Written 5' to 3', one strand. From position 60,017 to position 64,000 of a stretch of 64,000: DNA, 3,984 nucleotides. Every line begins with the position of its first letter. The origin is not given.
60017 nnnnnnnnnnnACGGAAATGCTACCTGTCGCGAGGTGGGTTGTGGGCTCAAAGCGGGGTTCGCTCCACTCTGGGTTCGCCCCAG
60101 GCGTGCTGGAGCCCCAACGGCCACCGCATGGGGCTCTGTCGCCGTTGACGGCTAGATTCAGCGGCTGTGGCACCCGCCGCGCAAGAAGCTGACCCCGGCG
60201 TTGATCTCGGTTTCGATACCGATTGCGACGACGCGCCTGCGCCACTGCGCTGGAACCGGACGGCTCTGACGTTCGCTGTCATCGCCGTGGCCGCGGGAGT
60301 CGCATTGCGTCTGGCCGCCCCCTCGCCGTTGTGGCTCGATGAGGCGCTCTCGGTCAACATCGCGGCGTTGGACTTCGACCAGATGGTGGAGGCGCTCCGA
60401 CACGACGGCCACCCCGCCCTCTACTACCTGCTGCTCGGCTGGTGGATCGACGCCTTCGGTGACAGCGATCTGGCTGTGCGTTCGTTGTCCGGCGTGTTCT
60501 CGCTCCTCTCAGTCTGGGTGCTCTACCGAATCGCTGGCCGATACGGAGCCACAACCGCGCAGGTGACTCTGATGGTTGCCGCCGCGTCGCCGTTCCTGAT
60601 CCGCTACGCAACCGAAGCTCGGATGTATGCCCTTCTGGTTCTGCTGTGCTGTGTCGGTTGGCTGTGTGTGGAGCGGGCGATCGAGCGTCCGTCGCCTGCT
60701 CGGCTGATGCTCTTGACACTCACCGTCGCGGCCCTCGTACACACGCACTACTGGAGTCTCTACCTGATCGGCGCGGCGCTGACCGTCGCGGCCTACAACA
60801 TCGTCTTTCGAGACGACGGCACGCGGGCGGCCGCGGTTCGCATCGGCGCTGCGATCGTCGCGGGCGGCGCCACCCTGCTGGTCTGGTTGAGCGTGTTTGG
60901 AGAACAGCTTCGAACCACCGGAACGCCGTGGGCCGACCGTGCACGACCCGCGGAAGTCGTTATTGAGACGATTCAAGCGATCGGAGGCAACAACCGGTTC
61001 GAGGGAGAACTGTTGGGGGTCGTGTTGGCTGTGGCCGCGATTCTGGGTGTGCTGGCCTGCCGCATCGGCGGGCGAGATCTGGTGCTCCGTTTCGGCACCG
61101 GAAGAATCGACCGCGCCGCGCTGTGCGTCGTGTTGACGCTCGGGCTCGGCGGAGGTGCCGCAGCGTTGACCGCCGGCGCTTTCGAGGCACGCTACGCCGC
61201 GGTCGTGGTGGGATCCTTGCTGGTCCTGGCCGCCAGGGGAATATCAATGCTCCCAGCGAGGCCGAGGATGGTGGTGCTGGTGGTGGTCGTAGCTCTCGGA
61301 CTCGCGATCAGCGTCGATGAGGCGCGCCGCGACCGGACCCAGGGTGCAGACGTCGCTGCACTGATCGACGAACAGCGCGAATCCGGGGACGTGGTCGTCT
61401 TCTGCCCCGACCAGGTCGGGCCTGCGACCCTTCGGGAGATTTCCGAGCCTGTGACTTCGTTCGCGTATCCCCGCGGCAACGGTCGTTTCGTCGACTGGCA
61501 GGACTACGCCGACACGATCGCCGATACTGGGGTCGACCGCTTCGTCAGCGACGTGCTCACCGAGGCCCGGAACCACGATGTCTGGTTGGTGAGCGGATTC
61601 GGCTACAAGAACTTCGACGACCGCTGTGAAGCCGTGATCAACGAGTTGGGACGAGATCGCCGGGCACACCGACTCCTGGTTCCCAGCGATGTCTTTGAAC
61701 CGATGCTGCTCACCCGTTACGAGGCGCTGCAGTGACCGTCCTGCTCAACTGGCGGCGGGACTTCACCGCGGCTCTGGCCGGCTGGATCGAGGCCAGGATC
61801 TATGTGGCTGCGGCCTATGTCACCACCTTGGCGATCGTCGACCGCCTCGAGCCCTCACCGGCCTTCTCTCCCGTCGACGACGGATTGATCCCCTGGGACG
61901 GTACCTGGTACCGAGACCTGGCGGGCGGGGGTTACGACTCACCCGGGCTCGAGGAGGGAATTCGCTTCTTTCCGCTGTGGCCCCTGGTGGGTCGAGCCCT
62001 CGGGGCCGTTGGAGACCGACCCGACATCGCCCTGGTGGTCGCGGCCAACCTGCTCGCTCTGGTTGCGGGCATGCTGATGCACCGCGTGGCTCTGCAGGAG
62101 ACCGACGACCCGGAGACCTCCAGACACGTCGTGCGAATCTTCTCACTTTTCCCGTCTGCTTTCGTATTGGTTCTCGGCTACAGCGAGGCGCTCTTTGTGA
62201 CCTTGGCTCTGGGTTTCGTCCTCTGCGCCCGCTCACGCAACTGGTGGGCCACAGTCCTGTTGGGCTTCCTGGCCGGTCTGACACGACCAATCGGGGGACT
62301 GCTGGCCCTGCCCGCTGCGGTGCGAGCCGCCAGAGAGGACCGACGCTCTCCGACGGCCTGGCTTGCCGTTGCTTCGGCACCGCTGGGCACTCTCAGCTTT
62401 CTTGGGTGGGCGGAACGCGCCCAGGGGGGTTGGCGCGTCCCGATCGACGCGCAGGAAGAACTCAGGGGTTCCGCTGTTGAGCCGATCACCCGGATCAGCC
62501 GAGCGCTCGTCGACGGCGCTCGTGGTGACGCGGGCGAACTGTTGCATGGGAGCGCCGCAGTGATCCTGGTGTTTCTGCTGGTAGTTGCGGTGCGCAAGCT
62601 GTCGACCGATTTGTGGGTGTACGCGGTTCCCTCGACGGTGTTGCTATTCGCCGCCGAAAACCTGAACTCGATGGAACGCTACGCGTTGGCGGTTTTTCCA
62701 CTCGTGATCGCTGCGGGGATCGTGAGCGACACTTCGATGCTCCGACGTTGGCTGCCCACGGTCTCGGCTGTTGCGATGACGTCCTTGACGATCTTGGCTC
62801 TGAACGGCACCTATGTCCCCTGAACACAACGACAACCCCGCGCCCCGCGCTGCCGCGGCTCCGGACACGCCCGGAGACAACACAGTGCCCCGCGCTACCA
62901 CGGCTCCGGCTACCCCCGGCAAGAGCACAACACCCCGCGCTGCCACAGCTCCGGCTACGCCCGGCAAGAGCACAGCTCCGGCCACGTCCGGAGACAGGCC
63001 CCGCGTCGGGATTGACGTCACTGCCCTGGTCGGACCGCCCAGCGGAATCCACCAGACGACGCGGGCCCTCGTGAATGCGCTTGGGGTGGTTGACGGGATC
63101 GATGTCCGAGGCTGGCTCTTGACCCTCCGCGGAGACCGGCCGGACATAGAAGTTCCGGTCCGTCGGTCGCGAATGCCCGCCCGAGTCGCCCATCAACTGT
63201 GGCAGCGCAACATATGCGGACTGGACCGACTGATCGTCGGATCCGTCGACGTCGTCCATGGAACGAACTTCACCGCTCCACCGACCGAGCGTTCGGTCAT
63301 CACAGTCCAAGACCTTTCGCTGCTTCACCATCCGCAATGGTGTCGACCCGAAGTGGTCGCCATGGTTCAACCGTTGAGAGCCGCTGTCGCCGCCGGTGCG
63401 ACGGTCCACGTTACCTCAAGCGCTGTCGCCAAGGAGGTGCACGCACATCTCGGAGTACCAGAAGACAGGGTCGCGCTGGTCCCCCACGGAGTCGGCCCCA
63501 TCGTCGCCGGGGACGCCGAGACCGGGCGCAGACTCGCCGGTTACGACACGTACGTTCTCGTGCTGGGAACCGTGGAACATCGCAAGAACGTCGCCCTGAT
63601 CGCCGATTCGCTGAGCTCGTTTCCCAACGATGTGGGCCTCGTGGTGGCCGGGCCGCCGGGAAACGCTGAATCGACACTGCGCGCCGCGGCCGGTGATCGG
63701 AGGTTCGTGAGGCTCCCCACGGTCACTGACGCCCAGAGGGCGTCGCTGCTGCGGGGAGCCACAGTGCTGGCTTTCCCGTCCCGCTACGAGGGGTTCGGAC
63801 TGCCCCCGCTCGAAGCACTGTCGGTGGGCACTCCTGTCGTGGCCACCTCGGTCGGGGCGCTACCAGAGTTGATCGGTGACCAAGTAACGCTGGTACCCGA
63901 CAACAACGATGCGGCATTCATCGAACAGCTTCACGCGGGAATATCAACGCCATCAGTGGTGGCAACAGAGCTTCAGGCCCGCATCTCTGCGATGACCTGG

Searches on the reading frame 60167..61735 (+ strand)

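Call 8: search_protein_families(library=pfam, proteins=[window:60167-61735:+], max_evalue=0.001)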
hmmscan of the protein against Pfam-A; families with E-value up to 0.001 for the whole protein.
window:60167-61735:+ (522 aa): 1 family
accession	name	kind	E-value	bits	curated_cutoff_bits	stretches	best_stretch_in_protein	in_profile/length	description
PF13231.12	PMT_2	-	6.4e-11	43.2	26.1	1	82-211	2-132/160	Dolichyl-phosphate-mannose-protein mannosyltransferase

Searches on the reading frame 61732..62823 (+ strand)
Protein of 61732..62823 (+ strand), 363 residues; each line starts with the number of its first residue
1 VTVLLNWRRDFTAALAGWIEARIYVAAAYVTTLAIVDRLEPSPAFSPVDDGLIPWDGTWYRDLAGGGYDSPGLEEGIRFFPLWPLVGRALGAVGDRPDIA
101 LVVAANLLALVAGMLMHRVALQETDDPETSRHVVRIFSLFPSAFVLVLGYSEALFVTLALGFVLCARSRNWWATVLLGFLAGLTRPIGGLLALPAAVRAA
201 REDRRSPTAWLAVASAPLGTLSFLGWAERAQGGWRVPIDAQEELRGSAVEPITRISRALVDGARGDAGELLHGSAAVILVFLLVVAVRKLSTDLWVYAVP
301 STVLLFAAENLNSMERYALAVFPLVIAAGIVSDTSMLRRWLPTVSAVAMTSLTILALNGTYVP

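Call 8: search_protein_families(library=pfam, proteins=[window:61732-62823:+], max_evalue=0.001)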
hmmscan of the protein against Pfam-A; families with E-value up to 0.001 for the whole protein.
window:61732-62823:+ (363 aa): 1 family
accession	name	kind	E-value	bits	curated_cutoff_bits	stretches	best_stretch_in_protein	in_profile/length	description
PF04188.19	Mannosyl_trans2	-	1.9e-05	24.7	22.4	1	52-185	58-199/443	Mannosyltransferase (PIG-V)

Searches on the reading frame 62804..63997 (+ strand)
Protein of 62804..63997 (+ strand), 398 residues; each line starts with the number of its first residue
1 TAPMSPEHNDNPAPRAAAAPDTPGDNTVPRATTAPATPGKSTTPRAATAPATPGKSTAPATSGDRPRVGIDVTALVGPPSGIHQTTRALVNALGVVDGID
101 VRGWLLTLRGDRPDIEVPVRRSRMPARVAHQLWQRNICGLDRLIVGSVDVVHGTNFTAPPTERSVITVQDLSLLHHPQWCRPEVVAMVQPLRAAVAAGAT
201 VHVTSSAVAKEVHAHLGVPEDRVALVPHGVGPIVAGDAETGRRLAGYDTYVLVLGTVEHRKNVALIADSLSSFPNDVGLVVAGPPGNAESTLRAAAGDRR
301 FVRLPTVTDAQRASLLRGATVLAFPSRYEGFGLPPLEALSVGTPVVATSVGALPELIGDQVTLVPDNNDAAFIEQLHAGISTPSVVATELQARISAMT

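Call 8: search_protein_families(library=pfam, proteins=[window:62804-63997:+], max_evalue=0.001)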
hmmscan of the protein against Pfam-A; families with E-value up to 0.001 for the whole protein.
window:62804-63997:+ (398 aa): 4 families
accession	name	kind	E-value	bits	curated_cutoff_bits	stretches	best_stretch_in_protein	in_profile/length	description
PF13692.12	Glyco_trans_1_4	-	4.1e-20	72.9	27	1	250-377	3-137/142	Glycosyl transferases group 1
PF00534.26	Glycos_transf_1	-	1.2e-19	70.9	26.4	1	248-378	15-154/172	Glycosyl transferases group 1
PF20706.3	GT4-conflict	-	1.2e-10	41.3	26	1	211-363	160-324/385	Family 4 Glycosyltransferase in conflict systems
PF13439.12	Glyco_transf_4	-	6e-05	23.6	28.5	1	81-230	3-166/170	Glycosyltransferase Family 4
